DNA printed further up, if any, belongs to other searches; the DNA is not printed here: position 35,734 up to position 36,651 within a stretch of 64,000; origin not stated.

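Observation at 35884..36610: Novel ferritin-like / Cys-Pro-Met tandem-repeat protein divergent from copA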

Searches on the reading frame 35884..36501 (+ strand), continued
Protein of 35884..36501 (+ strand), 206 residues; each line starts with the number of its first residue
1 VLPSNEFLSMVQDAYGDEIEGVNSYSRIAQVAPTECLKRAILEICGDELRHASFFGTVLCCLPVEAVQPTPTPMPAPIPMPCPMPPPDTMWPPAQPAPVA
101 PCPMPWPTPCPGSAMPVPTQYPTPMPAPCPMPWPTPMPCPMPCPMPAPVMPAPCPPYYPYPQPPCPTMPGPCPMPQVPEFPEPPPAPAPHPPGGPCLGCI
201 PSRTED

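Call 63: find_encoding_contigs(protein=P0078, flank=10000, max_places=3)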
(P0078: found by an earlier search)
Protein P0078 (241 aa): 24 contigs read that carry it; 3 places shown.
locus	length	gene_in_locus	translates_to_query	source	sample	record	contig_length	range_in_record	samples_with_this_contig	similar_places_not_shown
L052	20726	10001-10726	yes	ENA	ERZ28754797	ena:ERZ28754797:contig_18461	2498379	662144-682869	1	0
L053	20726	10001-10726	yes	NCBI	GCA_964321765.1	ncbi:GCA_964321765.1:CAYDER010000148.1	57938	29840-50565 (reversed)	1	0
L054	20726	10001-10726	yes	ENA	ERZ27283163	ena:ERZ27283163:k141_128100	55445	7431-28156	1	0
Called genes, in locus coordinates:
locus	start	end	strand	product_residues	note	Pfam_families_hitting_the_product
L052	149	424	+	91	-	PF04277:OAD_gamma (weak)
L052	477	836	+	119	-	PF25973:BSH_CzcB (faint), PF25997:BSH_YhbJ (faint), PF00364:Biotin_lipoyl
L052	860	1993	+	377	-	PF03977:OAD_beta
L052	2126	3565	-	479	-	PF13396:PLDc_N, PF13091:PLDc_2, PF00614:PLDc (weak), PF13091:PLDc_2, PF00614:PLDc (weak)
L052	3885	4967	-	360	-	PF07833:Cu_amine_oxidN1, PF13739:PdaC, PF11738:DUF3298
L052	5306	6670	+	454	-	PF00326:Peptidase_S9 (faint), PF13026:DUF3887, PF12146:Hydrolase_4, PF12697:Abhydrolase_6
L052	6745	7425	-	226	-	-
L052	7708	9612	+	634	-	PF00754:F5_F8_type_C, PF22633:F5_F8_type_C_2, PF02585:PIG-L, PF24135:DUF7402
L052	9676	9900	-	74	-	PF00403:HMA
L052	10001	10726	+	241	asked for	PF02915:Rubrerythrin (weak)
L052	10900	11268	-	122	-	PF02152:FolB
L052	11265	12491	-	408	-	PF00809:Pterin_bind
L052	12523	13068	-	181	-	-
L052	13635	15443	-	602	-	PF06480:FtsH_ext (faint), PF00004:AAA, PF17862:AAA_lid_3, PF01434:Peptidase_M41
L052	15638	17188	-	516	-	PF01171:ATP_bind_3, PF11734:TilS_C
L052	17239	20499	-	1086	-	PF19732:SpoIIE_N, PF07228:SpoIIE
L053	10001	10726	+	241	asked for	PF02915:Rubrerythrin (weak)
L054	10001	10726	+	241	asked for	PF02915:Rubrerythrin (weak)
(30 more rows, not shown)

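Call 69: search_protein_families(library=pfam, alignment_id=A7, max_evalue=1)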
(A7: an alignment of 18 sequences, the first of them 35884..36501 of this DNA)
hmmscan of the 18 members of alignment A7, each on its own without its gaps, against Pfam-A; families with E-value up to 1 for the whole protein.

A. member 1, window:35884-36501:+ (206 aa): 1 family
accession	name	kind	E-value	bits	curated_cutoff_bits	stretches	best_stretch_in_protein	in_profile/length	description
PF02915.23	Rubrerythrin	-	0.16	12.8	22.8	1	12-56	4-50/137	Rubrerythrin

B. families by the number of members that match (of 18 scanned): 6 families
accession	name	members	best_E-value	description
PF02915.23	Rubrerythrin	18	5.9e-06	Rubrerythrin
PF12902.13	Ferritin-like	2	0.0077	Ferritin-like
PF22277.2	EncFtn-like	2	0.028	EncFtn-like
PF13668.12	Ferritin_2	1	0.05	Ferritin-like domain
PF16462.11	Phage_TAC_14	1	0.15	Phage tail assembly chaperone protein, TAC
PF13794.12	MiaE_2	1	0.16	tRNA-(MS[2]IO[6]A)-hydroxylase (MiaE)-like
